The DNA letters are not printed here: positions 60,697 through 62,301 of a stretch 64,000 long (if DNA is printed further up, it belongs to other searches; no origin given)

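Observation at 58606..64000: Candidate novel RiPP cluster with three radical SAM enzymes, a methyltransferase, a precursor peptide and an ABC exporter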

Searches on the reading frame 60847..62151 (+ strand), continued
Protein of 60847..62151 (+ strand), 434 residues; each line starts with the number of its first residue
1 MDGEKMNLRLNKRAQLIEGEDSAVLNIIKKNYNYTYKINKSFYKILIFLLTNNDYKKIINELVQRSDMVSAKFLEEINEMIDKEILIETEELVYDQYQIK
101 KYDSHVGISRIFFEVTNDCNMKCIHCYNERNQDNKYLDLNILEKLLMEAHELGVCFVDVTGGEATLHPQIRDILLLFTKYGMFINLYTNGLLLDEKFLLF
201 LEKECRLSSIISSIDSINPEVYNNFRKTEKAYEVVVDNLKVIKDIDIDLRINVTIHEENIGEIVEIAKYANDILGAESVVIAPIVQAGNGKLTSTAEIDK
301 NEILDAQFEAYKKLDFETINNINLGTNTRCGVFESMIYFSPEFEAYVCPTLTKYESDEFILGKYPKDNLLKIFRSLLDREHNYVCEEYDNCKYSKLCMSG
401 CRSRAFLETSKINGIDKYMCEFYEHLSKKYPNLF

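Call 78: fold_search(model_id=the predicted structure, library=pdb)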
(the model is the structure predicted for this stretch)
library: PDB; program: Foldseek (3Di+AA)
matches with E <= 10: 1167; with E <= 0.001: 102
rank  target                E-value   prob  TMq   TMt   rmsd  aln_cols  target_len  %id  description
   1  5why_B                1.4e-17  1.00  0.58  0.59  16.4       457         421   18  Structural Insights into Thioether Bond Formation in the Biosynthesis of Sactipeptides (released 2017-07-26)
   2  5wgg_A                1.9e-17  1.00  0.58  0.57  16.8       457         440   18  Structural Insights into Thioether Bond Formation in the Biosynthesis of Sactipeptides (released 2017-07-26)
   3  5why_A                1.0e-16  1.00  0.58  0.60  16.7       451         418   18  Structural Insights into Thioether Bond Formation in the Biosynthesis of Sactipeptides (released 2017-07-26)
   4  6efn                  1.6e-14  1.00  0.54  0.60   7.9       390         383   15  Structure of a RiPP maturase, SkfB (released 2018-10-24)
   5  5v1s_A                2.1e-14  1.00  0.60  0.61   8.8       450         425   13  Crystal structure of Streptococcus suis SuiB bound to S-adenosylmethionine (released 2017-08-30)
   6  5v1t_A                7.1e-14  1.00  0.60  0.59   8.3       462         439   12  Crystal structure of Streptococcus suis SuiB bound to precursor peptide SuiA (released 2017-08-30)
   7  5v1q_A                1.6e-13  1.00  0.59  0.59   8.8       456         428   12  Crystal structure of Streptococcus suis SuiB (released 2017-08-30)
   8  5v1q_B                2.9e-13  1.00  0.61  0.60   6.8       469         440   12  Crystal structure of Streptococcus suis SuiB (released 2017-08-30)
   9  8vpo                  4.4e-13  1.00  0.55  0.54  14.8       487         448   16  X-Ray Crystal Structure of TigE from Paramaledivibacter caminithermalis (released 2024-02-07)
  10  5v1s_B                1.6e-12  1.00  0.59  0.60   6.7       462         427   12  Crystal structure of Streptococcus suis SuiB bound to S-adenosylmethionine (released 2017-08-30)
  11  4k36_A                2.4e-11  1.00  0.57  0.64   5.4       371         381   18  His6 tagged anSMEcpe with bound AdoMet (released 2013-05-08)
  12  7vob                  2.6e-11  1.00  0.52  0.67   6.0       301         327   18  The crystal structure of a Radical SAM Enzyme BlsE involved in the Biosynthesis of Blasticidin S (released 2022-05-04)
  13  4k39_A                2.9e-11  1.00  0.58  0.68   4.4       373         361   18  Native anSMEcpe with bound AdoMet and Cp18Cys peptide (released 2013-05-08)
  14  4k37_B                5.8e-11  1.00  0.56  0.65   5.4       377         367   18  Native anSMEcpe with bound AdoMet (released 2013-05-08)
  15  4k39_B                7.8e-11  1.00  0.59  0.70   4.4       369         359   19  Native anSMEcpe with bound AdoMet and Cp18Cys peptide (released 2013-05-08)
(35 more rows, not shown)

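Call 101: search_dna_similar(query=window:60862-62148:+, collection=plasmids, mode=protein, max_evalue=1e-10, max_rows=10)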
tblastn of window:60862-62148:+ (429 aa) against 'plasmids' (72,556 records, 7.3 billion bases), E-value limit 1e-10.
Records with a match: 32; places in all: 32; records where one place covers at least 80% of the query: 0.
Best place of each record, by identity: <60% 32.
By first word of the organism name: Bacillus 31; Sinorhizobium 1.
By predicted mobility (MOB-suite, as given by PLSDB): non-mobilizable 29; conjugative 2; mobilizable 1.
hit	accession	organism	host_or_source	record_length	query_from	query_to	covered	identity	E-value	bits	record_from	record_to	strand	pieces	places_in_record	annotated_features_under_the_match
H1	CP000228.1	Bacillus cereus Q1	-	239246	108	420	73%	24.4%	7e-14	82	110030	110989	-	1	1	ywiA protein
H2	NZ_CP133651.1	Bacillus cereus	-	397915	108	420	73%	24.4%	6e-13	79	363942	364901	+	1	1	radical SAM/SPASM domain-containing protein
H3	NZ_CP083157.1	Bacillus thuringiensis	whole organism,Biopesticide XenTari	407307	108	420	73%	24.4%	6e-13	79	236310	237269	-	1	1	radical SAM/SPASM domain-containing protein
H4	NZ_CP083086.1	Bacillus thuringiensis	whole organism,Biopesticide B401/B402 ...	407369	108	420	73%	24.4%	6e-13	79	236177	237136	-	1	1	radical SAM/SPASM domain-containing protein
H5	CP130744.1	Bacillus thuringiensis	rhizhosphere soil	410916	108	420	73%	24.4%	6e-13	79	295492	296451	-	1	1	radical SAM/SPASM domain-containing protein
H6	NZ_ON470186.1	Bacillus thuringiensis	-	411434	108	420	73%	24.4%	6e-13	79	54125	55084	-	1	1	radical SAM/SPASM domain-containing protein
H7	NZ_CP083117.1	Bacillus thuringiensis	whole organism,Biopesticide Delfin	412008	108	420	73%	24.4%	6e-13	79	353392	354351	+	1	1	radical SAM/SPASM domain-containing protein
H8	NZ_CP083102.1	Bacillus thuringiensis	whole organism,Biopesticide DiPel DF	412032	108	420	73%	24.4%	6e-13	79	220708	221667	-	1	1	radical SAM/SPASM domain-containing protein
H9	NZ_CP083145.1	Bacillus thuringiensis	whole organism,Biopesticide Agree WP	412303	108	420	73%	24.4%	6e-13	79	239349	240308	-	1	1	radical SAM/SPASM domain-containing protein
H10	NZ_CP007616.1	Bacillus thuringiensis serovar kurstaki str. YBT-1520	-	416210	108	420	73%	24.4%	6e-13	79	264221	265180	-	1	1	radical SAM/SPASM domain-containing protein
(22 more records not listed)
